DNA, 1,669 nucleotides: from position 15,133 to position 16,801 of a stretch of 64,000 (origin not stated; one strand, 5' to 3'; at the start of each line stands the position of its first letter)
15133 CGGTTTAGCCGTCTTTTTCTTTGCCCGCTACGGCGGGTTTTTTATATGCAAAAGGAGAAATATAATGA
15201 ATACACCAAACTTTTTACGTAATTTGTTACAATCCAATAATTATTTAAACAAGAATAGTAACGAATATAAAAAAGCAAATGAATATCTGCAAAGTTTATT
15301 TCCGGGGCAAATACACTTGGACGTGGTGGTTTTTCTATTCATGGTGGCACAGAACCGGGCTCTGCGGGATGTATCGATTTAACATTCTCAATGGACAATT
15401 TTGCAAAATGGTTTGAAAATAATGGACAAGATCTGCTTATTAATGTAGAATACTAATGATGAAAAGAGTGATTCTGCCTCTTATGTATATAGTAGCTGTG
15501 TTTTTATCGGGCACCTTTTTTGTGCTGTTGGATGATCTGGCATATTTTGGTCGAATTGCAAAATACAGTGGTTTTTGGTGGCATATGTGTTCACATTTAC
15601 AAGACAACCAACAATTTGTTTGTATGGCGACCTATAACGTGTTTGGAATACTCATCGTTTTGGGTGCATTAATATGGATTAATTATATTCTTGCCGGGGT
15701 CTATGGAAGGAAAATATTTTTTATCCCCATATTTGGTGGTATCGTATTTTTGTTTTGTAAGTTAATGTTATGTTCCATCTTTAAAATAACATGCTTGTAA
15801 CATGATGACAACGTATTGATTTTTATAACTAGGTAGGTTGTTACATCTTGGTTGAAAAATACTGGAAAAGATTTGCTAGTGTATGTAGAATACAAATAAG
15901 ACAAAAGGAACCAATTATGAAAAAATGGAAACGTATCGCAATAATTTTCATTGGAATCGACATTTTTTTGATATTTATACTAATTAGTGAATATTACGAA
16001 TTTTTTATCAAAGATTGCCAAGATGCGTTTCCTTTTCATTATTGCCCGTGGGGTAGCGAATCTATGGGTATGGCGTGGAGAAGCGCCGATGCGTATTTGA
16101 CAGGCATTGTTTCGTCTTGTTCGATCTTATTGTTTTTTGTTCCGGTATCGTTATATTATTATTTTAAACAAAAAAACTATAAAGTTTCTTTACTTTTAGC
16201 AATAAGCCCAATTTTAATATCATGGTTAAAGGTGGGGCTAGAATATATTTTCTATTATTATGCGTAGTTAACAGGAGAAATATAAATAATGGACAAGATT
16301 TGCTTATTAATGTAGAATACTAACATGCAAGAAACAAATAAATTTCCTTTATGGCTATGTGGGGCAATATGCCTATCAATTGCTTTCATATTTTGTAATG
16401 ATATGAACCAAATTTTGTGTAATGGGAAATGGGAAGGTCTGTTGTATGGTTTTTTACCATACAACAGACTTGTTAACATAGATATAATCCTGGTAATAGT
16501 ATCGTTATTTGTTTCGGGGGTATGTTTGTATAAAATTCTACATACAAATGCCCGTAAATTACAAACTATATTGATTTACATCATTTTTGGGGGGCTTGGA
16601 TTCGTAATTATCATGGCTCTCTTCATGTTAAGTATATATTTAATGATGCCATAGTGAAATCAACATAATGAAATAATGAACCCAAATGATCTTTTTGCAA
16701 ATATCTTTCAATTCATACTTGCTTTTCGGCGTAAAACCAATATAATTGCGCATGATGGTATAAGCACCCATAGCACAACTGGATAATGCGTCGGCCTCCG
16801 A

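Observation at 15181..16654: Decaying polymorphic toxin/immunity array: DUF2778/Tlde1-like toxin remnants each followed by a small multi-TM protein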

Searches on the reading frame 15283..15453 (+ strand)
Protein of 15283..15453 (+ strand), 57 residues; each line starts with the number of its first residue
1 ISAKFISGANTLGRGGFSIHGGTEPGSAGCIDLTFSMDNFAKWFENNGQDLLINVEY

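Call 7: search_protein_families(library=pfam, max_evalue=10, proteins=[window:15283-15453:+])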
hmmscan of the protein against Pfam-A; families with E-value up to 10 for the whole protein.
seq(57 aa): 2 families
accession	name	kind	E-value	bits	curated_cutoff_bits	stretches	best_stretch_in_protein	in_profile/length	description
PF10908.13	Tlde1_dom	-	0.0017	19.2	30.1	1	10-47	70-109/120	Tlde1 domain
PF03734.19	YkuD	-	0.15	13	23.4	1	9-43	92-137/146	L,D-transpeptidase catalytic domain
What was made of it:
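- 15313..15456 (+): Last 48 codons plus stop of a type-A Tlde1 (L,D-transpeptidase-fold) cargo domain, now in the -1 frame relative to the start. It still shows the His...Cys motif (IHGG...SAGCI). Pfam PF10908 E 0.0017 (call 7).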

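Call 8: search_protein_families(library=ncbifam, max_evalue=10, proteins=[window:15283-15453:+])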
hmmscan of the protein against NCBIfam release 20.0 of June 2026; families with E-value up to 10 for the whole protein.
seq(57 aa): 0 families

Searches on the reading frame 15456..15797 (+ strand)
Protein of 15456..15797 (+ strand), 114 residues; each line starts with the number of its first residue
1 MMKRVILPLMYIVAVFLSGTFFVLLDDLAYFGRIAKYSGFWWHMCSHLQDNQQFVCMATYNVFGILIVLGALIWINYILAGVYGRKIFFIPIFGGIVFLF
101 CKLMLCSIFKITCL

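Call 7: search_protein_families(library=pfam, max_evalue=10, proteins=[window:15456-15797:+])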
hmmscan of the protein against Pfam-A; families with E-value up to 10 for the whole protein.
seq(114 aa): 1 family
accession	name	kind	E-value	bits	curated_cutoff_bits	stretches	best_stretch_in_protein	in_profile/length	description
PF19779.4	DUF6264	-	1.8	9.1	31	1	56-107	121-171/183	Family of unknown function (DUF6264)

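Call 8: search_protein_families(library=ncbifam, max_evalue=10, proteins=[window:15456-15797:+])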
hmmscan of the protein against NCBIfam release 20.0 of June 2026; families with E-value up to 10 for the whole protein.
seq(114 aa): 1 family
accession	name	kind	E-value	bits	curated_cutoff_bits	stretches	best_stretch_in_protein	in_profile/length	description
NF045994.1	MAG4530_fam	subfamily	8.8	5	50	1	10-109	22-118/441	MAG4530 family protein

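Call 41: find_homologous_proteins(query=window:15456-15797:+, max_evalue=0.01)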
Query window:15456-15797:+ (114 aa): 1 proteins with E <= 0.01 among 5 candidates.
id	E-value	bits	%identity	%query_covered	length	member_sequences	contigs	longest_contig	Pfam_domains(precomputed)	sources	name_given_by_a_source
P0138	3.3e-67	243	98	100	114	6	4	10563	-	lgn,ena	-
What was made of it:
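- Tried and rejected: A word-indexed homologue search with immA returned only its own cluster (call 41).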

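Call 85: search_protein_families(library=phrogs, max_evalue=0.01, proteins=[window:15456-15797:+])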
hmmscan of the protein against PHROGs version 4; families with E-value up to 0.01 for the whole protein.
window:15456-15797:+ (114 aa): 0 families

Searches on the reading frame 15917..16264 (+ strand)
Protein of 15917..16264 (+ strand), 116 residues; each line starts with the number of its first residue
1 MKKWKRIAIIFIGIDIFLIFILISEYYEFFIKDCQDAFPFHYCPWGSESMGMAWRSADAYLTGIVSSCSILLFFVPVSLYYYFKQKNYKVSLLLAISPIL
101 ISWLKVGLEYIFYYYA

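Call 7: search_protein_families(library=pfam, max_evalue=10, proteins=[window:15917-16264:+])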
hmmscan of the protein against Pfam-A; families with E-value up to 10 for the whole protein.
seq(116 aa): 1 family
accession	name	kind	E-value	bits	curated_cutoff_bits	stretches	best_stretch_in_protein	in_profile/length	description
PF17870.6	Insulin_TMD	-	0.55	10.8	33.4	1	68-86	24-42/47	Insulin receptor trans-membrane segment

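Call 8: search_protein_families(library=ncbifam, max_evalue=10, proteins=[window:15917-16264:+])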
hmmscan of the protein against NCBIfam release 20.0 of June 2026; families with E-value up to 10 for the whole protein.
seq(116 aa): 1 family
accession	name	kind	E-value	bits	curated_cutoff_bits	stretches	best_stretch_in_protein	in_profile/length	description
NF033218.1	anchor_AmaP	equivalog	0.31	10.8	55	1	1-80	1-71/166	alkaline shock response membrane anchor protein AmaP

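Call 85: search_protein_families(library=phrogs, max_evalue=0.01, proteins=[window:15917-16264:+])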
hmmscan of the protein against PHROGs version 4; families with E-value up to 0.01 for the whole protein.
window:15917-16264:+ (116 aa): 0 families

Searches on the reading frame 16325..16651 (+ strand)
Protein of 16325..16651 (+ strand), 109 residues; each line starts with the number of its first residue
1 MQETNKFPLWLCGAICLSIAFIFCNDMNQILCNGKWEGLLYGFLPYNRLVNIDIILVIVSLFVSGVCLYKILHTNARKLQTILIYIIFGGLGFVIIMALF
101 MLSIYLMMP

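Call 7: search_protein_families(library=pfam, max_evalue=10, proteins=[window:16325-16651:+])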
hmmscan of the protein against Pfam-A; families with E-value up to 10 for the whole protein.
seq(109 aa): 1 family
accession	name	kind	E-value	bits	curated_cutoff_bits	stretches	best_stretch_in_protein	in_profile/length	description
PF04893.22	Yip1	-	0.16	12.3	28.6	1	7-97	105-171/173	Yip1 domain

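Call 8: search_protein_families(library=ncbifam, max_evalue=10, proteins=[window:16325-16651:+])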
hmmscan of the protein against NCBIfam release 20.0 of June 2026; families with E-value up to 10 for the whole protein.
seq(109 aa): 2 families
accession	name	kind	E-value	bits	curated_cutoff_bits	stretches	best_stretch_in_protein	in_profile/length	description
NF046000.1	MAG1210_fam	subfamily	5.7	5.4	275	1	51-104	67-120/550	MAG1210 family protein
NF041560.1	T6SS_Burk_ExIF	subfamily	5.8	6.5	90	1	55-106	133-186/234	putative type VI secretion system effector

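Call 85: search_protein_families(library=phrogs, max_evalue=0.01, proteins=[window:16325-16651:+])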
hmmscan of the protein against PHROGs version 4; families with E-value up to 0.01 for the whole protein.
window:16325-16651:+ (109 aa): 1 family
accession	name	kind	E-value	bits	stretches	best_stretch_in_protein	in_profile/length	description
phrog_36757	-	unknown function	0.00057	20.5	1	52-77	8-33/36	-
